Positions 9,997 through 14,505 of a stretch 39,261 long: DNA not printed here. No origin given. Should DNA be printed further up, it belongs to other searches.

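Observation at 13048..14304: Four dispersed copies of a dense cysteine cluster (C-x-C-x5-CCY) in the giant protein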

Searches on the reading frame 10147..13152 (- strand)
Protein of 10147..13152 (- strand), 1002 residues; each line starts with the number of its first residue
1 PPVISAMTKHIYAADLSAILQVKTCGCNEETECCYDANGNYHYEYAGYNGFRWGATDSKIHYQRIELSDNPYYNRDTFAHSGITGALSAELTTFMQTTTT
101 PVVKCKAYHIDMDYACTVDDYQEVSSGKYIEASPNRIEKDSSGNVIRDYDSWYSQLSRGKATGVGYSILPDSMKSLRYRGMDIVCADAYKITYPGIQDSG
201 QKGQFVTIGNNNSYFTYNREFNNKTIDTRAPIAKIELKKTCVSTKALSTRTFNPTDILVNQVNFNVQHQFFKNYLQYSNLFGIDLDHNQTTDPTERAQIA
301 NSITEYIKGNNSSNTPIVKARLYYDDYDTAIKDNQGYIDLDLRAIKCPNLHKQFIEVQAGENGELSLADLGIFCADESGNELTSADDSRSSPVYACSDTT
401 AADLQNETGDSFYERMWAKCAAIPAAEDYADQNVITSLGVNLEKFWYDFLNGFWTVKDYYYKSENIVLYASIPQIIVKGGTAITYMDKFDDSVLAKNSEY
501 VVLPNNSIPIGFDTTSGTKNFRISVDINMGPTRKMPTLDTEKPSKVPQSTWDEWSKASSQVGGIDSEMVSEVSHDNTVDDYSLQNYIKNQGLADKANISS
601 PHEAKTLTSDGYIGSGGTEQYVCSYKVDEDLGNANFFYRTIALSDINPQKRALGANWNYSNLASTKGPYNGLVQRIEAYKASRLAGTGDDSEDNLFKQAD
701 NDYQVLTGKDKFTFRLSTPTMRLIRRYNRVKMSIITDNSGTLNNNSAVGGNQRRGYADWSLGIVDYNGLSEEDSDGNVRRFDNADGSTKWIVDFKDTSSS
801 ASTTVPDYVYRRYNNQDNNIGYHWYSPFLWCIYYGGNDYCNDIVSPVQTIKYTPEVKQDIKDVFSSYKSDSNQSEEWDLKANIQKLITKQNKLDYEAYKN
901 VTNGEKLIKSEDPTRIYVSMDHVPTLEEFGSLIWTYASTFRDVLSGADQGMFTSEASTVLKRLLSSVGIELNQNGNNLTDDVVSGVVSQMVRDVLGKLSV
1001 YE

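Call 76: predict_structure(alignment_id=A7)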
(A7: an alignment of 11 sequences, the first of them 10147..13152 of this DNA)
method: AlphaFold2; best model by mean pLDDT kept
length: 1002 residues; sequences in the alignment: 11
mean_pLDDT: 36.8   pTM: 0.30
mean pLDDT of the five models: 36.8, 35.3, 34.5, 31.9, 31.5
residues with pLDDT >= 90: 0; 70-90: 8; 50-70: 98; < 50: 896
segments of 3 or more residues with pLDDT < 50: 1-668, 684-786, 816-822, 834-853, 864-876, 909-930, 934-957, 966-969, 971-976, 978-985, 987-989, 995-1002
pLDDT, mean of each block of 10 residues (from residue 1): 25 35 32 36 30 28 31 37 41 36 26 25 26 31 33 32 29 29 37 35 28 28 33 39 36 35 36 36 37 40 36 33 31 35 29 32 32 33 32 27 31 27 32 40 39 33 36 26 26 30 27 29 26 30 43 44 35 30 34 30 27 26 26 29 29 32 40 57 41 31 28 38 47 42 35 36 44 37 48 61 62 53 51 48 38 50 44 43 54 65 60 39 45 47 41 47 49 47 47 48 35
secondary structure, 60 per line:
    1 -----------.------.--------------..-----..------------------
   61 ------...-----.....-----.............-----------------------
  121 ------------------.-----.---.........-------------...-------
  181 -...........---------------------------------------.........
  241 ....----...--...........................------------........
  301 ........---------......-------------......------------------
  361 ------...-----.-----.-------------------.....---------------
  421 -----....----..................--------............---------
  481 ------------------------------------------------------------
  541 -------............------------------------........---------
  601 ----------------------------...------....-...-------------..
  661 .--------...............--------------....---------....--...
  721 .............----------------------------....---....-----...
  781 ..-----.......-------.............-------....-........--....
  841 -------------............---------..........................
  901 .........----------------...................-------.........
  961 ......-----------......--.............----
elements in order (helices of 4 or more, strands of 3 or more residues): H75-79 H85-97 H149-157 E182-192 E232-244 H254-280 H293-308 E318-323 E337-342 H401-405 H426-429 H434-451 E460-471 H548-559 H584-591 E638-641 H670-684 H699-702 E712-715 H718-733 E762-765 E769-772 E778-782 E788-794 E802-806 H807-814 E822-825 H827-834 H837-840 H854-865 H875-901 E902-909 H926-944 H952-966 H978-983 H986-998

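Call 82: fold_search(model_id=the predicted structure, library=pdb)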
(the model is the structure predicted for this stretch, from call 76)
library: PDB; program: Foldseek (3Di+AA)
matches with E <= 10: 5; with E <= 0.001: 0
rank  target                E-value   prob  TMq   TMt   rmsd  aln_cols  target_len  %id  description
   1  9y9l_Z                3.7e+00  0.04  0.04  0.11  18.6       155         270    9  CP at the barbed end with one cofilin on second-to-last subunit (released 2026-03-04)
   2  6ff3_A                7.2e+00  0.01  0.02  0.06  19.3        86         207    6  Crystal structure of Drosophila neural ectodermal development factor Imp-L1 with Human IGF-I (released 2018-09-26)
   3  9e5c_4w               8.1e+00  0.01  0.03  0.05  42.4       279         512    9  Cryo-EM structure of 96 nm repeat of microtubule doublet from T. brucei flagellum (released 2025-03-12)
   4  7qr9_B                8.5e+00  0.01  0.06  0.12  19.0       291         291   12  Crystal structure of CK1 delta in complex with PK-09-82 (released 2023-01-18)
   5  7bqx_e                9.0e+00  0.01  0.03  0.07  10.6        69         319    9  Epstein-Barr virus, C5 portal vertex (released 2020-09-30)

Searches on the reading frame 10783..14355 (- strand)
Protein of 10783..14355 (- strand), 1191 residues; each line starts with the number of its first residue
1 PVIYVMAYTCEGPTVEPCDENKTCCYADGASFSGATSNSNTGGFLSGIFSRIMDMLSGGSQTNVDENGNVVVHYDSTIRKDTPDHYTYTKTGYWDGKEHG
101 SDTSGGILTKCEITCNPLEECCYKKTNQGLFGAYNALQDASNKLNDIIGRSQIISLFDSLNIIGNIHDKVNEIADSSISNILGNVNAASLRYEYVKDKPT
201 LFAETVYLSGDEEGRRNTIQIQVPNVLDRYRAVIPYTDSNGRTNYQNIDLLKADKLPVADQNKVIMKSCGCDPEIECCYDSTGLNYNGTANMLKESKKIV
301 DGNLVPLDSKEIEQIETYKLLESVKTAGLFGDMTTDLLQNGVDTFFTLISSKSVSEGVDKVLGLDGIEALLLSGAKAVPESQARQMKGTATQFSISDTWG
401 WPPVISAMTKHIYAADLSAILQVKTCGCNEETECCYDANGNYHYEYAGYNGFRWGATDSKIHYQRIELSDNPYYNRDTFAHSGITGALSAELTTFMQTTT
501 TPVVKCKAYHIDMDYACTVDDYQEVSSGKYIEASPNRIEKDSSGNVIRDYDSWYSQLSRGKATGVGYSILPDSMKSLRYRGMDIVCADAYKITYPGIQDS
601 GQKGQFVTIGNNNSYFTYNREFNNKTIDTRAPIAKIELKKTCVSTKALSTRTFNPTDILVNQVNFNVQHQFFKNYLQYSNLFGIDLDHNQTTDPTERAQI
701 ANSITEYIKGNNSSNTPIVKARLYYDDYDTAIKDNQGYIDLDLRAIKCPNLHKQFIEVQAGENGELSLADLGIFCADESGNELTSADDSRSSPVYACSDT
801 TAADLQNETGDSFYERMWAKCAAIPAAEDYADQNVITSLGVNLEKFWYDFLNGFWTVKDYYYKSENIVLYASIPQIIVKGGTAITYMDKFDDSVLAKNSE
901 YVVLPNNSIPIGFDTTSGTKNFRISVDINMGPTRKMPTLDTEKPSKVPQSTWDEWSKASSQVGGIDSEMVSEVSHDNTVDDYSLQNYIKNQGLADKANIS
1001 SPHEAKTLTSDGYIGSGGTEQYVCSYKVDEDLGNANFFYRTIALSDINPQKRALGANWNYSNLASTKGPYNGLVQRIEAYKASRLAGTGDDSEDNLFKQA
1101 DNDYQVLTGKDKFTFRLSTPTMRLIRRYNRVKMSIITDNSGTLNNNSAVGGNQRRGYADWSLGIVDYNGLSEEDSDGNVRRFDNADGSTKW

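Call 31: search_protein_representatives(alignment_id=A2)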
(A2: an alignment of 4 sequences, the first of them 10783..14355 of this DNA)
Query: 4 sequences, 1195 profile positions. Proteins with E-value up to 0.001 (for the whole library): 10; up to 1e-10: 4; up to 1e-30: 2. The best 10 are listed.
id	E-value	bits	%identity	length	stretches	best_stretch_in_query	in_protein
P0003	0.0e+00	2429.6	-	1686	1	1-1195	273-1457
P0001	0.0e+00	2038.4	-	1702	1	1-1195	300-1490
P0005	1.1e-24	102.9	-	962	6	1042-1177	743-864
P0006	7.6e-11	57.1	-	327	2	1018-1175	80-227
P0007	9.0e-08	46.9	-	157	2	1016-1070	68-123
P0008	1.1e-07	46.7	-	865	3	1104-1171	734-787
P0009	2.5e-05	38.9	-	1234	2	1017-1065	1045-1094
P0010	2.7e-04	35.4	-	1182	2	1018-1065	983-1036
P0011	4.4e-04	34.7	-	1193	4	1011-1074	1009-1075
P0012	7.6e-04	33.9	-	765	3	993-1139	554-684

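Call 47: find_encoding_contigs(protein=P0005, flank=10000, max_places=3)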
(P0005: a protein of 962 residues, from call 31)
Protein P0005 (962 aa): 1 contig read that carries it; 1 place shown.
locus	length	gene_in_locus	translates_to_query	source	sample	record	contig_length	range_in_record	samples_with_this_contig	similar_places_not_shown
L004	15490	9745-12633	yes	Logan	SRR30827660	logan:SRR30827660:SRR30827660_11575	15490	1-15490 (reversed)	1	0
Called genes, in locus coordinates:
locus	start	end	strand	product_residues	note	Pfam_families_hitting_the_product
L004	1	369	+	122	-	?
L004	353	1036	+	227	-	PF04203:Sortase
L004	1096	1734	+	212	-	PF02390:Methyltransf_4, PF13847:Methyltransf_31 (weak), PF08242:Methyltransf_12 (weak), PF13649:Methyltransf_25 (weak)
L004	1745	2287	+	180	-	-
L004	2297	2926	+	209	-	PF01300:Sua5_yciO_yrdC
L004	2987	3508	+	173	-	PF00293:NUDIX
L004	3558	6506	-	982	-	PF02463:SMC_N, PF13175:AAA_15, PF13304:AAA_21 (weak), PF13476:AAA_23, PF13555:AAA_29 (weak), PF06470:SMC_hinge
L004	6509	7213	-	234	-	PF14622:Ribonucleas_3_3, PF00636:Ribonuclease_3, PF00035:dsrm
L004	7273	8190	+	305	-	-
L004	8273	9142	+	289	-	PF01297:ZnuA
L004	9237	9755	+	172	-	-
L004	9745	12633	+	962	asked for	-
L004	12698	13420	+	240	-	-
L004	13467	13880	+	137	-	PF17424:DUF5411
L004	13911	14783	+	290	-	-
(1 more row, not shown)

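Call 48: find_encoding_contigs(protein=P0011, flank=10000, max_places=3)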
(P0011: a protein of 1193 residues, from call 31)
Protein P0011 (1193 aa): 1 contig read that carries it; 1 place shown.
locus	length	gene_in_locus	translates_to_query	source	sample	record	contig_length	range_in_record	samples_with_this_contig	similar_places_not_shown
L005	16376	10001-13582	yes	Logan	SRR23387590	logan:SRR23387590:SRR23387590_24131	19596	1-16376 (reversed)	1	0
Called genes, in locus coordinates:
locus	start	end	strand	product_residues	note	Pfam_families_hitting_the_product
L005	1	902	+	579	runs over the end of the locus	PF01336:tRNA_anti-codon, PF00152:tRNA-synt_2, PF02938:GAD (weak)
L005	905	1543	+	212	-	PF24675:NpmA (faint), PF02390:Methyltransf_4, PF13847:Methyltransf_31, PF08242:Methyltransf_12 (weak), PF13649:Methyltransf_25 (weak)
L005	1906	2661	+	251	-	PF03419:Peptidase_U4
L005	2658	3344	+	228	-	PF04542:Sigma70_r2, PF08281:Sigma70_r4_2 (weak), PF04545:Sigma70_r4, PF01381:HTH_3 (weak)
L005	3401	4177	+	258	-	PF04542:Sigma70_r2, PF08281:Sigma70_r4_2 (weak), PF04545:Sigma70_r4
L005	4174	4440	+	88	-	PF05239:PRC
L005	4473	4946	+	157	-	PF01252:Peptidase_A8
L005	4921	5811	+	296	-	PF01479:S4, PF00849:PseudoU_synth_2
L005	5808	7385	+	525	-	-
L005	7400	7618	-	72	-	-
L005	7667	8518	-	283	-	PF00149:Metallophos (faint)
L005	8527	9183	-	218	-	PF02517:Rce1-like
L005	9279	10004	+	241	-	-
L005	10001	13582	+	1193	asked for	-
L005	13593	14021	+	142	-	PF17424:DUF5411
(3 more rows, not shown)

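Call 49: search_protein_families(library=pfam, proteins=[P0005, P0008, P0009, P0010, P0011, P0012], max_evalue=0.05)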
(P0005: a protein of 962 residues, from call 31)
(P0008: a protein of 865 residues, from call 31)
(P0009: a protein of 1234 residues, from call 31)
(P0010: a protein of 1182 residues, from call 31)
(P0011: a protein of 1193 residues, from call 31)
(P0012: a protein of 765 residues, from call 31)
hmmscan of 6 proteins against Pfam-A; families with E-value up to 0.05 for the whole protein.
P0005 (962 aa): 0 families

P0008 (865 aa): 0 families

P0009 (1234 aa): 0 families

P0010 (1182 aa): 1 family
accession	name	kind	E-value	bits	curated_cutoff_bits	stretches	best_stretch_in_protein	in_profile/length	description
PF22352.2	K319L-like_PKD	-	0.0086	16.5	27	0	1026-1071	24-67/84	K319L-like, PKD domain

P0011 (1193 aa): 1 family
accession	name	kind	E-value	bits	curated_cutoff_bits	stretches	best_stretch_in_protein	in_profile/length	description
PF10754.15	DUF2569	-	0.029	15.2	26.5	0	165-217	54-106/143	Protein of unknown function (DUF2569)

P0012 (765 aa): 0 families

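Call 85: find_encoding_contigs(protein=P0009, flank=8000, max_places=2)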
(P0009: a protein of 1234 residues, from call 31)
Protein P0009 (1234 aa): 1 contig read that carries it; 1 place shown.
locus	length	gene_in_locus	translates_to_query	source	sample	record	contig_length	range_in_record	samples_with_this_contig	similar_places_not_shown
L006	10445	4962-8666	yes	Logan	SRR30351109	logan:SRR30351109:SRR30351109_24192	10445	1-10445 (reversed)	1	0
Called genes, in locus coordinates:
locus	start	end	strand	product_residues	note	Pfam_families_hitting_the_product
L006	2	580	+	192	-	?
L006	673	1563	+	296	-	-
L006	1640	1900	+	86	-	PF04232:SpoVS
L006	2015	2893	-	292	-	PF00149:Metallophos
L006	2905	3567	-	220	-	PF02517:Rce1-like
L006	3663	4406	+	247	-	-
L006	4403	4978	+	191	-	-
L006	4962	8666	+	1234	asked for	-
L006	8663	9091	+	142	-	PF17424:DUF5411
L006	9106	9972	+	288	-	-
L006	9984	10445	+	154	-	?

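Call 87: find_encoding_contigs(protein=P0012, flank=8000, max_places=2)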
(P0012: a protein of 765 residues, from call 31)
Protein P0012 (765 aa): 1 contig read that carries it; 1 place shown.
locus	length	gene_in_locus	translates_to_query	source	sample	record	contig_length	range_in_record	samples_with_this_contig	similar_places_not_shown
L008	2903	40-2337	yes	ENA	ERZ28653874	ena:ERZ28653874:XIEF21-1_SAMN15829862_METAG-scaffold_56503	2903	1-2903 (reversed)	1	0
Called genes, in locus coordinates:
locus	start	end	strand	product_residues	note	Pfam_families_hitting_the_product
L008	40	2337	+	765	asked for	-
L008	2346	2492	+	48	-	-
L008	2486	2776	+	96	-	PF17424:DUF5411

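Call 96: search_protein_families(library=phrogs, proteins=[P0005, P0011], max_evalue=0.01)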
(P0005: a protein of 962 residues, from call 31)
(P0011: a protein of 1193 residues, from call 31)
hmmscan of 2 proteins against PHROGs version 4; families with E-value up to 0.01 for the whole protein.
P0005 (962 aa): 0 families

P0011 (1193 aa): 0 families
